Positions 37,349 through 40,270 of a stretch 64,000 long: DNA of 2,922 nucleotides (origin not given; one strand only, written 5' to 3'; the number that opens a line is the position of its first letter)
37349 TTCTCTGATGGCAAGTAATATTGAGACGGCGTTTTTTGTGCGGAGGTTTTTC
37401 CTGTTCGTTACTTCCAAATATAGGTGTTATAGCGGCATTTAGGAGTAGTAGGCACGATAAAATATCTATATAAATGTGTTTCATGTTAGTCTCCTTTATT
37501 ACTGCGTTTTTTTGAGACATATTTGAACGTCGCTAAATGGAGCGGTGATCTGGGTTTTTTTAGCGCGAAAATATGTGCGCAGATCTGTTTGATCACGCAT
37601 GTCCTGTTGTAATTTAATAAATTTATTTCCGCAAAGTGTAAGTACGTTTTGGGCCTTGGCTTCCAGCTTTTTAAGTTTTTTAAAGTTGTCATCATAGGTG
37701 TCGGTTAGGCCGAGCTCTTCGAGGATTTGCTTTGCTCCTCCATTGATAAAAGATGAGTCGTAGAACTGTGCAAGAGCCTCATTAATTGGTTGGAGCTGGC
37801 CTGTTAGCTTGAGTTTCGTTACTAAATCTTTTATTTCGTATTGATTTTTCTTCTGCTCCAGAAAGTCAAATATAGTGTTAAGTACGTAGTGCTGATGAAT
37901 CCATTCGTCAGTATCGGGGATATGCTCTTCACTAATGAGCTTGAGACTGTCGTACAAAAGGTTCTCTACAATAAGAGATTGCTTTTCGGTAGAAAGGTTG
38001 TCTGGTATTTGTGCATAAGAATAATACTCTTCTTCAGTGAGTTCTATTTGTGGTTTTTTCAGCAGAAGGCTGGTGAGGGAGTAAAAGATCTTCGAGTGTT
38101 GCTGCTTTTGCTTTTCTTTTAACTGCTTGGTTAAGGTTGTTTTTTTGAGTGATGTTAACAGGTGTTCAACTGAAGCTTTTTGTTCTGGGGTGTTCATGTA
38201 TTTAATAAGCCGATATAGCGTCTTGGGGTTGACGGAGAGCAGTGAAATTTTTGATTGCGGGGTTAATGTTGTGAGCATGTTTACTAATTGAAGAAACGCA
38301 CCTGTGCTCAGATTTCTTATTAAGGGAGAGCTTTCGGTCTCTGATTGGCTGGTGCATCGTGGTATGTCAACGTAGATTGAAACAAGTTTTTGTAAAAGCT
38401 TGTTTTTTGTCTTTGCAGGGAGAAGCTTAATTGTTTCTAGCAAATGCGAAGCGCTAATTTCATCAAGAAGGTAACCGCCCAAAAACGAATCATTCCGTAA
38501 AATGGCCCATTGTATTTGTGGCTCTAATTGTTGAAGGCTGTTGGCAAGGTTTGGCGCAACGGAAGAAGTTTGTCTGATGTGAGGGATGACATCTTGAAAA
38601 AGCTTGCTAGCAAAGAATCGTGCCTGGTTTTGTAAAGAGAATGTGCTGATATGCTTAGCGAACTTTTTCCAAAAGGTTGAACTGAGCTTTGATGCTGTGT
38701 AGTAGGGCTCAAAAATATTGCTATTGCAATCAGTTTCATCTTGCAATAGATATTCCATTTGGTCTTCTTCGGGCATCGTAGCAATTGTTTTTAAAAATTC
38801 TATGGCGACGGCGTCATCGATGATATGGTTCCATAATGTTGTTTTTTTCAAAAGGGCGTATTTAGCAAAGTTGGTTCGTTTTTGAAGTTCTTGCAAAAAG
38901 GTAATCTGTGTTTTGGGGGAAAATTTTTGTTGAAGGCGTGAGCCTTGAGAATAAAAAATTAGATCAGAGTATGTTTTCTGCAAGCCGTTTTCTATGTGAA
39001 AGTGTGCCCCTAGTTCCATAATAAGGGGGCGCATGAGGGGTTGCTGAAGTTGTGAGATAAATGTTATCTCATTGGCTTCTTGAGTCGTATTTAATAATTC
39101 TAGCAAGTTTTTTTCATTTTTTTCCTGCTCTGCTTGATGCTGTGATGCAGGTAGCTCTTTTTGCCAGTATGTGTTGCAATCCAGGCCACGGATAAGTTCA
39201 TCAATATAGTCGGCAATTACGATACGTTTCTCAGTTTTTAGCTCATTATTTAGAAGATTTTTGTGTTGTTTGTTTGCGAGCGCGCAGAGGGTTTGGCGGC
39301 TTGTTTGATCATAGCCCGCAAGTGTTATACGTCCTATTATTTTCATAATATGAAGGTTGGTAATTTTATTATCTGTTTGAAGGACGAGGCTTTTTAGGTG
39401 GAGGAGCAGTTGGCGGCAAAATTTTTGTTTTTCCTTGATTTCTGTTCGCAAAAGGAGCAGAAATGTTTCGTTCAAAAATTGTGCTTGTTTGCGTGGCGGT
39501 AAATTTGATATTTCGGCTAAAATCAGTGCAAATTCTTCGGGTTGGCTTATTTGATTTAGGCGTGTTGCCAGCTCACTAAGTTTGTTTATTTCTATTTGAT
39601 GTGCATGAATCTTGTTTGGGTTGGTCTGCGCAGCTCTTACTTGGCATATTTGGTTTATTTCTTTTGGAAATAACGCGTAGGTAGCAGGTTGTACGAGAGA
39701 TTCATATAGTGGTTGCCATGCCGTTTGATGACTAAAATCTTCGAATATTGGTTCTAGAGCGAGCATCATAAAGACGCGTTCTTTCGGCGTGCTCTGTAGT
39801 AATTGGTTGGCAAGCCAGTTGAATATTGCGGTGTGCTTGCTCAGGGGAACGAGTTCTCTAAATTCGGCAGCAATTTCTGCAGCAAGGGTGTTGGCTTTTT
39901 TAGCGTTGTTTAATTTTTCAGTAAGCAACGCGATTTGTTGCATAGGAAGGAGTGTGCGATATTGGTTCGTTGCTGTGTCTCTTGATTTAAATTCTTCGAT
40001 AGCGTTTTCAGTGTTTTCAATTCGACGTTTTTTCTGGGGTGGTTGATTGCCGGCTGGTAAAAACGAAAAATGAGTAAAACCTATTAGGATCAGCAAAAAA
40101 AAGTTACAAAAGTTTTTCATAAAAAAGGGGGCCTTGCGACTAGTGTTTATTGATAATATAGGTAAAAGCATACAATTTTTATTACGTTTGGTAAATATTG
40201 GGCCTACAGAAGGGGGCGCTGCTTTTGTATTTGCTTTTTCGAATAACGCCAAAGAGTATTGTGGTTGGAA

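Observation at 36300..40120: Two co-transcribed secreted paralogs sharing an identical PPxKKRR[IL] NLS-like motif right after the signal segment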

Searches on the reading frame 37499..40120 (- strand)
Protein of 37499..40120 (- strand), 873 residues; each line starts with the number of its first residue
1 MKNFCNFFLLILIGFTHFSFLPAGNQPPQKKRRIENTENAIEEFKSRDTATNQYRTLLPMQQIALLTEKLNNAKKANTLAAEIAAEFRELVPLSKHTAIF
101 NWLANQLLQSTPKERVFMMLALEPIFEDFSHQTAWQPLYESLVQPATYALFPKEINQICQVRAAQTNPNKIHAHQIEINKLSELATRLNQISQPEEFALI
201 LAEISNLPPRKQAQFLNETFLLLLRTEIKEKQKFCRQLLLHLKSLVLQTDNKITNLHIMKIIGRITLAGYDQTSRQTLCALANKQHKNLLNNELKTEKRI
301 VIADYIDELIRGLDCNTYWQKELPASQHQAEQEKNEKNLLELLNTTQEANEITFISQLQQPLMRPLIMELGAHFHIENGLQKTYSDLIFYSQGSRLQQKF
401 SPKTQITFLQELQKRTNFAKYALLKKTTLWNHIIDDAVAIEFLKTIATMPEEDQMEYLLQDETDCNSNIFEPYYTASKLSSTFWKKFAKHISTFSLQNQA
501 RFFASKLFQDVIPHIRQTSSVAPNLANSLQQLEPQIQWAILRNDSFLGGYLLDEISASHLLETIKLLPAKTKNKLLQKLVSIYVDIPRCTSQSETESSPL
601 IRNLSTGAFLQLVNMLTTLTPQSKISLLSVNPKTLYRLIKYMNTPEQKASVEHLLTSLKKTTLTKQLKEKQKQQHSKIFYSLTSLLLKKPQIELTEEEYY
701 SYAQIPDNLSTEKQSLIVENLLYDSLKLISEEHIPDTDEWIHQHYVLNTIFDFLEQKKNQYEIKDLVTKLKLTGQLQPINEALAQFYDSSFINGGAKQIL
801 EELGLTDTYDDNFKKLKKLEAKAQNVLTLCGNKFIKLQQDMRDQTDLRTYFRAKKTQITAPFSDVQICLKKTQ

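Call 4: search_protein_families(library=pfam, proteins=[window:37499-40120:-], max_evalue=0.1)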
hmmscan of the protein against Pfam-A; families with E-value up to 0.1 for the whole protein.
window:37499-40120:- (873 aa): 0 families

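Call 8: find_homologous_proteins(query=window:37499-40120:-, max_evalue=0.001)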
Query window:37499-40120:- (873 aa): 2 proteins with E <= 0.001 among 8000 candidates.
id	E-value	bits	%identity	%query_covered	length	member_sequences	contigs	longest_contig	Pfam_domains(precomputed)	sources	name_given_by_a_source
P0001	0.0e+0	1916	100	100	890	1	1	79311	-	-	-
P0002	0.0e+0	1164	63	100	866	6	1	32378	-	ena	-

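Call 12: find_encoding_contigs(protein=P0002, flank=10000, max_places=3)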
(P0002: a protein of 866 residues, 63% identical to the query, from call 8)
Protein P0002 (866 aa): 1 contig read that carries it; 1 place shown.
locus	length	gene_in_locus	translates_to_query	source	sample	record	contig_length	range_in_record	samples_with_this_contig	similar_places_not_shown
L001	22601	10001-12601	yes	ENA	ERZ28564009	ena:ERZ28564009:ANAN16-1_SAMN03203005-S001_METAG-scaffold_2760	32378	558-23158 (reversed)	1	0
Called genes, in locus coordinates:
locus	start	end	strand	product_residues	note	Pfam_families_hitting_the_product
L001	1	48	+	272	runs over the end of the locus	PF01026:TatD_DNase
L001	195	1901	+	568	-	PF01735:PLA2_B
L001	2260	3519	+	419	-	PF01735:PLA2_B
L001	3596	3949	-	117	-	-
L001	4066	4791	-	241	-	-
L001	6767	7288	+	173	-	PF00583:Acetyltransf_1, PF13673:Acetyltransf_10, PF13508:Acetyltransf_7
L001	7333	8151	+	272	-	-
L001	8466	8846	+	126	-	PF01592:NifU_N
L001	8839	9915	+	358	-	PF09376:NurA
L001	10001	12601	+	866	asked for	-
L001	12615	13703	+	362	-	-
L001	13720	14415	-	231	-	PF18306:LDcluster4, PF03641:Lysine_decarbox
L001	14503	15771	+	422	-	-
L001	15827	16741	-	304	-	PF00291:PALP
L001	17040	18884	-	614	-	PF02463:SMC_N (weak), PF00005:ABC_tran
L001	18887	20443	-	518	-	PF00501:AMP-binding, PF13193:AMP-binding_C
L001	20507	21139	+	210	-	PF01712:dNK (weak), PF02223:Thymidylate_kin, PF13521:AAA_28 (weak)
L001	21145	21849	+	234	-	PF13177:DNA_pol3_delta2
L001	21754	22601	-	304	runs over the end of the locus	-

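Call 20: find_homologous_proteins(query=A1, max_evalue=0.01)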
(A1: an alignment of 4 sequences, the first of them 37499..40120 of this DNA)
Query A1 (4 sequences) (873 aa, profile of the alignment): 2 proteins with E <= 0.01 among 8000 candidates.
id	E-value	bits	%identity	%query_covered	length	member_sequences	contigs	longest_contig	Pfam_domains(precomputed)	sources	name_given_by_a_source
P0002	0.0e+0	1400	63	100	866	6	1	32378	-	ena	-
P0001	0.0e+0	1391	100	100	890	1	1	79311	-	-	-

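Call 23: find_related_loci(query=A1, collection=genome_contigs, flank=10000)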
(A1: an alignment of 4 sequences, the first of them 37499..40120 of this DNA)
Query A1 (873 aa) in genome_contigs; peptide patterns used: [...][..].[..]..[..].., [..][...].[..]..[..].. (x = any residue, [..] = any of these).
69 stretches matched a pattern; 1 encode a relative of the query (tblastn E <= 1e-3); 1 distinct loci.
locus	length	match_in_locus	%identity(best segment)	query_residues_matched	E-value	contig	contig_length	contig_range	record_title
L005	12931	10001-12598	63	1-873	0e+0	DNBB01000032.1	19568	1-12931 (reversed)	MAG TPA_asm: Candidatus Dependentiae bacterium isolate UBA12474 contig_56144, whole genome shotgun sequence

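Call 32: search_protein_representatives(alignment_id=A3)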
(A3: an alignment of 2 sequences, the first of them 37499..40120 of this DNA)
Query: 2 sequences, 877 profile positions. Proteins with E-value up to 0.001 (for the whole library): 5; up to 1e-10: 5; up to 1e-30: 5. The best 5 are listed.
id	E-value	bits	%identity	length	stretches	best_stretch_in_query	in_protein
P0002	0.0e+00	1842.0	-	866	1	1-877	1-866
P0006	1.3e-109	384.2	-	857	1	7-841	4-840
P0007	6.7e-109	381.8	-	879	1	10-860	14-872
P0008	1.3e-71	258.5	-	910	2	1-472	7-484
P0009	1.1e-68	248.7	-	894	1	26-820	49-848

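Call 43: predict_structure(alignment_id=A4)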
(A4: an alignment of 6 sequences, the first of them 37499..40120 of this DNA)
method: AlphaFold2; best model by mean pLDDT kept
length: 873 residues; sequences in the alignment: 6
mean_pLDDT: 78.4   pTM: 0.64
mean pLDDT of the five models: 78.4, 77.0, 76.1, 73.5, 71.7
residues with pLDDT >= 90: 187; 70-90: 475; 50-70: 148; < 50: 63
segments of 3 or more residues with pLDDT < 50: 1-3, 14-36, 588-594, 845-873
pLDDT, mean of each block of 10 residues (from residue 1): 50 45 35 50 83 84 88 74 73 82 89 85 77 83 85 86 75 79 90 89 89 88 81 91 89 85 85 84 72 72 91 88 85 89 87 90 83 74 90 89 95 93 91 95 95 91 61 89 95 92 87 90 89 88 86 90 89 87 68 63 89 90 84 84 89 89 74 83 78 66 76 82 69 61 75 80 75 67 62 60 57 60 60 64 47 38 31 30
secondary structure, 60 per line:
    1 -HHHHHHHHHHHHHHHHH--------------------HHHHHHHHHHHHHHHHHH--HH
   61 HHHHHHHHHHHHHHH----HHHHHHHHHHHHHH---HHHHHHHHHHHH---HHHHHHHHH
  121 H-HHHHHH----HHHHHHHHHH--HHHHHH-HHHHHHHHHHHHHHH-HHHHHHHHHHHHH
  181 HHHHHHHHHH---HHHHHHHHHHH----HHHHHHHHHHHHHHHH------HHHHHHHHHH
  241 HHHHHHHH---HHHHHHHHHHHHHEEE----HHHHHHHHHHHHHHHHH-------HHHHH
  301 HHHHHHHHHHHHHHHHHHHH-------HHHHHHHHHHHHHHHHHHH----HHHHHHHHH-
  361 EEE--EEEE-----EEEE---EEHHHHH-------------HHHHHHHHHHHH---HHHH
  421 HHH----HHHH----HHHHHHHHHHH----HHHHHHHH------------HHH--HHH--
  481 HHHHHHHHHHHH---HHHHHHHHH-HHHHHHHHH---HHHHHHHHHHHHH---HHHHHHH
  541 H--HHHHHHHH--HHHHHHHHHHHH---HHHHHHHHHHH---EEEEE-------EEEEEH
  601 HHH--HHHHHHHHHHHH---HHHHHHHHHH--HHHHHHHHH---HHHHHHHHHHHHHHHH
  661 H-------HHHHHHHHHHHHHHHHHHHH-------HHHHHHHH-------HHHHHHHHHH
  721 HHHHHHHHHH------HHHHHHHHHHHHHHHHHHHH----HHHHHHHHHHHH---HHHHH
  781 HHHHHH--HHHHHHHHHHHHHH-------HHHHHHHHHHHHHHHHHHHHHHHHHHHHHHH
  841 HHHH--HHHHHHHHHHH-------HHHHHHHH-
elements in order (helices of 4 or more, strands of 3 or more residues): H2-18 H39-56 H59-75 H80-93 H97-108 H112-121 H123-128 H133-142 H145-150 H152-166 H168-190 H194-204 H209-224 H231-248 H252-264 E265-267 H272-288 H296-320 H328-346 H351-359 E361-363 E366-369 E375-378 H384-388 H402-413 H417-423 H428-431 H436-446 H451-458 H481-492 H496-504 H506-514 H518-530 H534-541 H544-551 H554-565 H569-579 E583-587 E595-599 H600-603 H606-617 H621-630 H633-641 H645-661 H669-688 H696-703 H711-730 H737-756 H761-772 H776-786 H789-802 H810-844 H847-857 H865-872

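Call 46: fold_search(model_id=the predicted structure, library=pdb)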
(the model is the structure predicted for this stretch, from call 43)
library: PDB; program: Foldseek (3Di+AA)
matches with E <= 10: 925; with E <= 0.001: 7
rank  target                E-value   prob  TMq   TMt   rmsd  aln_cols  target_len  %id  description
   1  7q4o_A                2.4e-04  1.00  0.17  0.17  27.1       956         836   11  Substrate-bound A-like U2 snRNP (released 2022-03-30)
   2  9hfl_A                3.1e-04  0.97  0.13  0.12  29.4      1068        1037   11  Cryo-EM structure of the human snRNA export complex comprising CBC-PHAX-CRM1-RanGTP and capped-RNA (released 2025-07-16)
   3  8syn_A                5.1e-04  0.99  0.16  0.17  27.1       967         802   10  Human VPS35L/VPS29/VPS26C Complex (released 2023-11-01)
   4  3nc0_D                5.4e-04  0.97  0.14  0.12  27.2      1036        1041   12  Crystal structure of the HIV-1 Rev NES-CRM1-RanGTP nuclear export complex (crystal II) (released 2010-10-27)
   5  8usp_A                7.3e-04  0.98  0.15  0.14  30.9       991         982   12  Structural and biochemical investigations of a HEAT-repeat protein involved in the cytosolic iron-sulfur cluster assem (released 2023-12-27)
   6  7z8t_D                9.5e-04  0.96  0.14  0.11  30.1      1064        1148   11  CAND1-SCF-SKP2 CAND1 engaged SCF rocked (released 2023-04-19)
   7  9qoo_A                9.9e-04  1.00  0.18  0.17  24.1      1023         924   11  Composite model: Ternary complex of the human 20S proteasome in complex with Importin-9 and two homodimers of Akirin-2 (released 2026-01-28)
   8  3opb_B                1.1e-03  0.99  0.16  0.18  22.6       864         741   12  Crystal structure of She4p (released 2010-12-01)
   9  8tkf_A                1.5e-03  0.80  0.11  0.06  36.2       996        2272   12  Human Type 3 IP3 Receptor - Activated State (+IP3/ATP/JD Ca2+) (released 2023-11-08)
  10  7naq_c                1.5e-03  0.90  0.12  0.08  25.0       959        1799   11  Human PA200-20S proteasome complex (released 2022-11-02)
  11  1b3u_A                1.6e-03  0.98  0.14  0.19  19.9       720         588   12  CRYSTAL STRUCTURE OF CONSTANT REGULATORY DOMAIN OF HUMAN PP2A, PR65ALPHA (released 1999-04-12)
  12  4c0p_A                1.7e-03  0.99  0.19  0.18  24.9      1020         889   11  Unliganded Transportin 3 (released 2014-01-22)
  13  9b62_A                1.7e-03  0.94  0.15  0.13  25.0       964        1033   13  Human RANBP2/RAN(GTP)/RANGAP1-SUMO1/UBC9/CRM1/RAN(GTP) - composite map and model (released 2024-10-16)
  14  7b51_A                1.7e-03  0.92  0.14  0.13  27.1      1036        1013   12  Crystal structure of human CRM1 covalently modified by 2-mercaptoethanol at Cys528 (released 2021-03-10)
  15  3s4w_B                1.9e-03  0.89  0.12  0.09  28.1       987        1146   10  Structure of the FANCI-FANCD2 complex (released 2011-07-27)
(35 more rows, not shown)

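Call 78: search_protein_families(library=ncbifam, proteins=[window:37499-40120:-], max_evalue=0.1)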
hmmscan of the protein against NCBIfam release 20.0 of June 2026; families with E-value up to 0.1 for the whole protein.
window:37499-40120:- (873 aa): 1 family
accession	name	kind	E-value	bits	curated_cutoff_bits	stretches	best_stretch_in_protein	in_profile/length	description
NF006203.0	PRK08327.1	equivalog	0.079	11.4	456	0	104-168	164-225/571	thiamine pyrophosphate-requiring protein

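Call 79: search_solved_structures(query=A4, max_evalue=1)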
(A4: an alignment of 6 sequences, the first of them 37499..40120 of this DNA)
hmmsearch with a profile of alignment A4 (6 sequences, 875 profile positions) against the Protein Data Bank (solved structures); distinct sequences matched with E-value up to 1: 2.
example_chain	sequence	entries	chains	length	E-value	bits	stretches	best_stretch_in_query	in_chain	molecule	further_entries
6gum_B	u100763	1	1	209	0.3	12.4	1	20-55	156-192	SAE2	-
5hmi_A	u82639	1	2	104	0.97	10.7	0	634-719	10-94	E3 ubiquitin-protein ligase Mdm2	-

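Call 80: search_solved_structures(query=A4, max_evalue=1, show_alignments=1)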
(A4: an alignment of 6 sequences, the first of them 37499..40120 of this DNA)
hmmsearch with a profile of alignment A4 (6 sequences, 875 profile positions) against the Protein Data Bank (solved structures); distinct sequences matched with E-value up to 1: 2.
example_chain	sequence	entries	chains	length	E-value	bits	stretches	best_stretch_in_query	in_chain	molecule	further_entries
6gum_B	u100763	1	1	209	0.3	12.4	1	20-55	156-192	SAE2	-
5hmi_A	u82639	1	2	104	0.97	10.7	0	634-719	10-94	E3 ubiquitin-protein ligase Mdm2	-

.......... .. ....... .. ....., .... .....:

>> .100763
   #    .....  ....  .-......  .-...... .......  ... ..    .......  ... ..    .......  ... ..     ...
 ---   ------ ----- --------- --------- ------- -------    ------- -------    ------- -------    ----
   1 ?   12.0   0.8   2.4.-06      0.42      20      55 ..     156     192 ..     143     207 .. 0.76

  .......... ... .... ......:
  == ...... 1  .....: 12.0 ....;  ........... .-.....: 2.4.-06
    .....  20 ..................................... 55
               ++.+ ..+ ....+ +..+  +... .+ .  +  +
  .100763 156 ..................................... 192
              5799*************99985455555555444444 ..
